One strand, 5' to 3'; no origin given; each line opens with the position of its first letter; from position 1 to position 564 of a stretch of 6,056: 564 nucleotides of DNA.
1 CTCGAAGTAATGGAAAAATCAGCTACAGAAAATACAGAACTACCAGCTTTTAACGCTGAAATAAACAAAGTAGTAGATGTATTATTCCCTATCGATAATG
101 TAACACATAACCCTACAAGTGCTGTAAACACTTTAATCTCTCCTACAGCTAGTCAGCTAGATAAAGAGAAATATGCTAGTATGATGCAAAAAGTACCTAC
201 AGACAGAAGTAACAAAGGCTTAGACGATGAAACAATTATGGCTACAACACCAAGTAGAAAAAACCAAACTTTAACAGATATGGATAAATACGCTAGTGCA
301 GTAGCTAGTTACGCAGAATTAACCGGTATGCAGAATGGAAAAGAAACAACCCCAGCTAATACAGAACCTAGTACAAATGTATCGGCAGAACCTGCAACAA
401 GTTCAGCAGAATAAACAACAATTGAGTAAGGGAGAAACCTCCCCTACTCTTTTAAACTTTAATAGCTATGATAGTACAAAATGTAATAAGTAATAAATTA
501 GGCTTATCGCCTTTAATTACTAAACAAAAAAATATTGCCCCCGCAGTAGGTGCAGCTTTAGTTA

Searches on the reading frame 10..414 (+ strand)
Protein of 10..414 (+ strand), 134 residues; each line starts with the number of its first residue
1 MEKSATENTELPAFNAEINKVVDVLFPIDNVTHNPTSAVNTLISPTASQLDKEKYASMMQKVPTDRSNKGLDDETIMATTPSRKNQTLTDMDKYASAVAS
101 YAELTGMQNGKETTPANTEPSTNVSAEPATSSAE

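Call 4: search_protein_families(library=pfam, proteins=[window:10-414:+], max_evalue=0.1)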
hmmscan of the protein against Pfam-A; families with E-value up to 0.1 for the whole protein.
window:10-414:+ (134 aa): 2 families
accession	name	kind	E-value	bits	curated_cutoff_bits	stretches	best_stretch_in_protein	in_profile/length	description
PF23336.1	HTH_TbsP_C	-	0.017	15.6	27.1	1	36-103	2-71/121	Transcriptional regulator TbsP-like, C-terminal HTH domain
PF06183.18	DinI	-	0.091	13.6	24.2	0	11-62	5-55/63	DinI-like family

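Call 5: search_protein_families(library=phrogs, proteins=[window:10-414:+], max_evalue=0.1)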
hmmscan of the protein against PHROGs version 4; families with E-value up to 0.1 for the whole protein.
window:10-414:+ (134 aa): 1 family
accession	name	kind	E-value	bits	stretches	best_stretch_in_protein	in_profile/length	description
phrog_189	-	DNA, RNA and nucleotide metabolism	0.001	20.1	1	7-65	85-143/151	RecA filament binding protein DinI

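Call 72: search_protein_families(library=ncbifam, proteins=[window:10-411:+], max_evalue=0.1)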
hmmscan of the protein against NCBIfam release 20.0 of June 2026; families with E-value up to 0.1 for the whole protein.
window:10-411:+ (134 aa): 0 families

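Call 73: search_protein_families(library=padloc, proteins=[window:10-411:+], max_evalue=0.1)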
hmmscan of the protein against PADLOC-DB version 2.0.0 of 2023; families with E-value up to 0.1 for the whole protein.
window:10-411:+ (134 aa): 0 families
